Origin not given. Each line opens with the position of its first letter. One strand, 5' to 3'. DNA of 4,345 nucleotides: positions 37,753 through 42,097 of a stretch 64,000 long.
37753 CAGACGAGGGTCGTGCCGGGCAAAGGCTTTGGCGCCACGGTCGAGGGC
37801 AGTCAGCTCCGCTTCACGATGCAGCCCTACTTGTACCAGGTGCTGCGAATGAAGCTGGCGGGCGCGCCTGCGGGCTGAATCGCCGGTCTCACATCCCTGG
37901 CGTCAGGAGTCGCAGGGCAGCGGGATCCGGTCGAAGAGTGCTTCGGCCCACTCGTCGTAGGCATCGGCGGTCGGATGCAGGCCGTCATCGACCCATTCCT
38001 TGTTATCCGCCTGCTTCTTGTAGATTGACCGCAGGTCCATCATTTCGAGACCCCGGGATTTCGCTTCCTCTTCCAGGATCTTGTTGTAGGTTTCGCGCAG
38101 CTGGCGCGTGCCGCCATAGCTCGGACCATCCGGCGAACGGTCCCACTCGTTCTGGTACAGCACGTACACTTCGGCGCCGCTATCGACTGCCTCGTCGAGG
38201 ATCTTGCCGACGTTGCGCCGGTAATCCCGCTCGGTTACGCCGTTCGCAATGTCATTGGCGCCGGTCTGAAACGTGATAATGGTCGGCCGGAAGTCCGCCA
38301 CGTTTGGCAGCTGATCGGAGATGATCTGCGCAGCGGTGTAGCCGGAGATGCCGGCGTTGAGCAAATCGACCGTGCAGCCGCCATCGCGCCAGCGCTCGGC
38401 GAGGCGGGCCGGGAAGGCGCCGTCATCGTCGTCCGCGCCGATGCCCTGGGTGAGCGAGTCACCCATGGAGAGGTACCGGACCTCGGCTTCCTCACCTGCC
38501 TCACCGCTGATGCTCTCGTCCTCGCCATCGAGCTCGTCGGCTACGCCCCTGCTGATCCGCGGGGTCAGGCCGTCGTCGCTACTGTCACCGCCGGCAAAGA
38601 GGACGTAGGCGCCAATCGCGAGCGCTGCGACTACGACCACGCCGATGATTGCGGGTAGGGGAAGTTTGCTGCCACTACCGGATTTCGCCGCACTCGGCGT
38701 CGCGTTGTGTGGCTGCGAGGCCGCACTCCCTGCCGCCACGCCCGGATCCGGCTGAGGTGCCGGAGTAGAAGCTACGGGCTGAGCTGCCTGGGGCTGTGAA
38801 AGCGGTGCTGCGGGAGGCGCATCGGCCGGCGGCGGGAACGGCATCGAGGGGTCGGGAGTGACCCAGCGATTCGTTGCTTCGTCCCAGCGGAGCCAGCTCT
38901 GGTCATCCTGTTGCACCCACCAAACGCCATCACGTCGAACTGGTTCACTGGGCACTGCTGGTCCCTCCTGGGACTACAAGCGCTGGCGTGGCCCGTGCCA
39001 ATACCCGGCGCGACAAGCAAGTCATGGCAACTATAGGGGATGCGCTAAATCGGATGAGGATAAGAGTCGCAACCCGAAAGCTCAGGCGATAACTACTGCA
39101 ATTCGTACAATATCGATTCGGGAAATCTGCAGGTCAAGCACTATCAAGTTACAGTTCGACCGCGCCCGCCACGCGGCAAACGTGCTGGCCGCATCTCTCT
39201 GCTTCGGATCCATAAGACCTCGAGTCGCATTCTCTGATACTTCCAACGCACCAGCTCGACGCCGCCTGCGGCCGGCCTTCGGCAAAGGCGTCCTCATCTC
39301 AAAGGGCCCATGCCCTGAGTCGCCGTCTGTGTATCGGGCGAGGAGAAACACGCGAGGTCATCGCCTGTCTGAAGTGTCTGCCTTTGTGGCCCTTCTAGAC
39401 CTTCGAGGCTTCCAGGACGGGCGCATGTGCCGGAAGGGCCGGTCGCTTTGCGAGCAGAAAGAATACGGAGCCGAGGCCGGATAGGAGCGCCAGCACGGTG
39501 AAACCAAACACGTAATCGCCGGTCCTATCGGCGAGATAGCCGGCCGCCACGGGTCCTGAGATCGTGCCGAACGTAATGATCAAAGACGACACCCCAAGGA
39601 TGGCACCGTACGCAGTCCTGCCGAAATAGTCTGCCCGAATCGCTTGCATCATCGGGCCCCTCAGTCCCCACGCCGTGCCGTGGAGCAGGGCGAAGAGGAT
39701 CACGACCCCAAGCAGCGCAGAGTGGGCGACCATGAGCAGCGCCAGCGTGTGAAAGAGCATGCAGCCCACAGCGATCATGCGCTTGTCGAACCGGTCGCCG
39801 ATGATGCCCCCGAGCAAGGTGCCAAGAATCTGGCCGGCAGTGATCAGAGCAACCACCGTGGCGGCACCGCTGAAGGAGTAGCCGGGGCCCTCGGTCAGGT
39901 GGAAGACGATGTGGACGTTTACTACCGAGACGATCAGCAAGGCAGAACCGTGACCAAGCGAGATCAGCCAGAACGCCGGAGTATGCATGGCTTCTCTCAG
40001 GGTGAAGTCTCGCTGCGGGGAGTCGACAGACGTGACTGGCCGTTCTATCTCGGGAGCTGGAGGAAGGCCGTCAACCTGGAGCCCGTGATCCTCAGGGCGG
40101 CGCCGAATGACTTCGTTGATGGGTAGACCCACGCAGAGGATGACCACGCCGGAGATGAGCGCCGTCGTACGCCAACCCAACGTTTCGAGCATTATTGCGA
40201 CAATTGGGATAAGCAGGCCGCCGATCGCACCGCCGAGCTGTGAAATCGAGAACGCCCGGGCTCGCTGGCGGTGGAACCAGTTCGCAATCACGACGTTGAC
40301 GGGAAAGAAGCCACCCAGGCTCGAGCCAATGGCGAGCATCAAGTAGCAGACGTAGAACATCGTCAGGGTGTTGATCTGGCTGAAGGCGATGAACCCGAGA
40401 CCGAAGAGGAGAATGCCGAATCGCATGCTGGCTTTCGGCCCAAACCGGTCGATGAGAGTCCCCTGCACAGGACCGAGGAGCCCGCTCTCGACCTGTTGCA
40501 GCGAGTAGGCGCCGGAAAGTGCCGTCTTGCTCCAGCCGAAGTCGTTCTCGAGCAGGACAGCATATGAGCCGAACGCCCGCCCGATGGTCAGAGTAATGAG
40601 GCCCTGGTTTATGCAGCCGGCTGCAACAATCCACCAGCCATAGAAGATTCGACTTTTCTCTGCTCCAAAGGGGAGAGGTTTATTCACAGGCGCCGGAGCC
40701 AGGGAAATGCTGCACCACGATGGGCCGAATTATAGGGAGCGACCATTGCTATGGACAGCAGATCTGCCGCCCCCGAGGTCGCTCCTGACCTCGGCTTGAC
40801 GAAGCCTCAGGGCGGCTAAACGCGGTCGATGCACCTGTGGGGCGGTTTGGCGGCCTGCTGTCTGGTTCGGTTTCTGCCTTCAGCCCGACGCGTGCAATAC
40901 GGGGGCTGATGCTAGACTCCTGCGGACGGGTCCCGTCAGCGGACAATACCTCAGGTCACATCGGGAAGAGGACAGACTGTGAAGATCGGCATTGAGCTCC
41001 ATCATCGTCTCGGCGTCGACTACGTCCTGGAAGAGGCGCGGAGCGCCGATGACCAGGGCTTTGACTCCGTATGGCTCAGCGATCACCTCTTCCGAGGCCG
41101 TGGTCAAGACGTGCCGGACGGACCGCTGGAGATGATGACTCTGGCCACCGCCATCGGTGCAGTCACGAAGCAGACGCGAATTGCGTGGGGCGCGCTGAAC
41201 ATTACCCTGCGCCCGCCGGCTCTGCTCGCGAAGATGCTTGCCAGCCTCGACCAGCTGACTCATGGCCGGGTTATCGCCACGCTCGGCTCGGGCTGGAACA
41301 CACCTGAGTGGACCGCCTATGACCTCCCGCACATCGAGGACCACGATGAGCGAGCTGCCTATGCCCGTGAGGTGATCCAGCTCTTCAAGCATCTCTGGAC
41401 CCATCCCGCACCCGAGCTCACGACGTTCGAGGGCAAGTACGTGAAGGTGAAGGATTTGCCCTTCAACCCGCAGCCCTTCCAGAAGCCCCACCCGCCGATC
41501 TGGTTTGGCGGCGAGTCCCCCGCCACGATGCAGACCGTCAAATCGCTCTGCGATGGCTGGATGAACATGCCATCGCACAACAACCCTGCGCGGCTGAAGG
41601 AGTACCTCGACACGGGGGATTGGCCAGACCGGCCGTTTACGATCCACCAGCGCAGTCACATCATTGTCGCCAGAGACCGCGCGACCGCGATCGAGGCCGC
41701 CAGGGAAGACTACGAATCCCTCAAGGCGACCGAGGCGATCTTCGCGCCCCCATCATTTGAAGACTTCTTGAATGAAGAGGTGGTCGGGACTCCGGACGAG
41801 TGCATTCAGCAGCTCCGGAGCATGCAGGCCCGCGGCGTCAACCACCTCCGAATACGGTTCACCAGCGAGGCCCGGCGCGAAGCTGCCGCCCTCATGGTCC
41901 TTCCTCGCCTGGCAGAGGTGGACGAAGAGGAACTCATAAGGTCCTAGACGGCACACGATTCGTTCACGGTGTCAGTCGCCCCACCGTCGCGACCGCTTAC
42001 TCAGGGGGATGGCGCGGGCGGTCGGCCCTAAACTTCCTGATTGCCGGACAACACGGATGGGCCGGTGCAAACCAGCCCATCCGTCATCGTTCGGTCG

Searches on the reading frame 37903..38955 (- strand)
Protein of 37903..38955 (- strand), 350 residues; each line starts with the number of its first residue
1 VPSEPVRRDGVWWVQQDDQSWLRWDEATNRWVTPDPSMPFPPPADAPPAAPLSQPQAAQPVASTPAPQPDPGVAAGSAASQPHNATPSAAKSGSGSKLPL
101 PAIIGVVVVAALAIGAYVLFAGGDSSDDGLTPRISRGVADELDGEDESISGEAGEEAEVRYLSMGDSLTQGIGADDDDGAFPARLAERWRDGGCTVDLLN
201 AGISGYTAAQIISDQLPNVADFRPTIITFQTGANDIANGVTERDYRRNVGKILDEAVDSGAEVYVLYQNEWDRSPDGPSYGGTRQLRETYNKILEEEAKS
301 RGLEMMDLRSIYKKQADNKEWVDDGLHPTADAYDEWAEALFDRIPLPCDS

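Call 77: search_protein_families(library=pfam, proteins=[window:37903-38955:-], max_evalue=0.0001)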
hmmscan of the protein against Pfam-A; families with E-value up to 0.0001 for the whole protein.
window:37903-38955:- (350 aa): 3 families
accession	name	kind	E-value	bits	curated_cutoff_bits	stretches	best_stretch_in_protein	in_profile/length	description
PF13472.12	Lipase_GDSL_2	-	1.6e-28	100.9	32.9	1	164-334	2-177/178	GDSL-like Lipase/Acylhydrolase family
PF00657.28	Lipase_GDSL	-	4.1e-16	60.2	23.6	1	162-340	2-208/208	GDSL-like Lipase/Acylhydrolase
PF25182.1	NonGDSL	-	2.3e-05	24.2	80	1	156-265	25-136/220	Non-GDSL lipase-like family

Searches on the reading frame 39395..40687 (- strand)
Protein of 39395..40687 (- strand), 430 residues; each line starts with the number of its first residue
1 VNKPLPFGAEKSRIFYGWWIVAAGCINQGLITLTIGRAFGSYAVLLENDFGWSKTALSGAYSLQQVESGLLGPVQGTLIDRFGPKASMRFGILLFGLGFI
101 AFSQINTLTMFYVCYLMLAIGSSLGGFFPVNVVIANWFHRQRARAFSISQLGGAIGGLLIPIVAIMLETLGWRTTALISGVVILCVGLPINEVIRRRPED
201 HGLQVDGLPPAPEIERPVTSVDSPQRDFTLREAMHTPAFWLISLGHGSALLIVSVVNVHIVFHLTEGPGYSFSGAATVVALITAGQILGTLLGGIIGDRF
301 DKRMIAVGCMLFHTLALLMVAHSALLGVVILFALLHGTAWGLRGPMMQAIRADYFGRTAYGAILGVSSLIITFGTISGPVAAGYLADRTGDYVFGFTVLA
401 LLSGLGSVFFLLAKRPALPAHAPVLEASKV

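Call 77: search_protein_families(library=pfam, proteins=[window:39395-40687:-], max_evalue=0.0001)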
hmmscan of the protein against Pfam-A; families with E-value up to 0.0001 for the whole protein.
window:39395-40687:- (430 aa): 1 family
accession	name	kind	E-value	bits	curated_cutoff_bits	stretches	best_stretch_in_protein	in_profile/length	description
PF07690.21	MFS_1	-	8.5e-41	140.4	33.4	2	39-271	15-235/347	Major Facilitator Superfamily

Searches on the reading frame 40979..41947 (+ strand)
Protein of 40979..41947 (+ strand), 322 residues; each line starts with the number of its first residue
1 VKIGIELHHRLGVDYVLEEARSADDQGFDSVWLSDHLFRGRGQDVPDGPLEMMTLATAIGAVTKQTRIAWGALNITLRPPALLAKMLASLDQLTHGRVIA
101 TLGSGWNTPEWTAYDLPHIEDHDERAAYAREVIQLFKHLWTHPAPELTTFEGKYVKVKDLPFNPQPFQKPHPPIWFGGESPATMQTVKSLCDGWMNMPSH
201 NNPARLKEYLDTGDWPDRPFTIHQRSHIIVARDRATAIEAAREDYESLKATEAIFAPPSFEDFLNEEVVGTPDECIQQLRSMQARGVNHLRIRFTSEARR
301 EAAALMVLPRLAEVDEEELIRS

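Call 77: search_protein_families(library=pfam, proteins=[window:40979-41947:+], max_evalue=0.0001)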
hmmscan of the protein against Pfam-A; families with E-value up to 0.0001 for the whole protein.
window:40979-41947:+ (322 aa): 1 family
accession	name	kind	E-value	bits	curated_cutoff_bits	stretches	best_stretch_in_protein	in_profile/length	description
PF00296.26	Bac_luciferase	-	1.8e-47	162.6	27.9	1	12-289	21-314/314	Luciferase-like monooxygenase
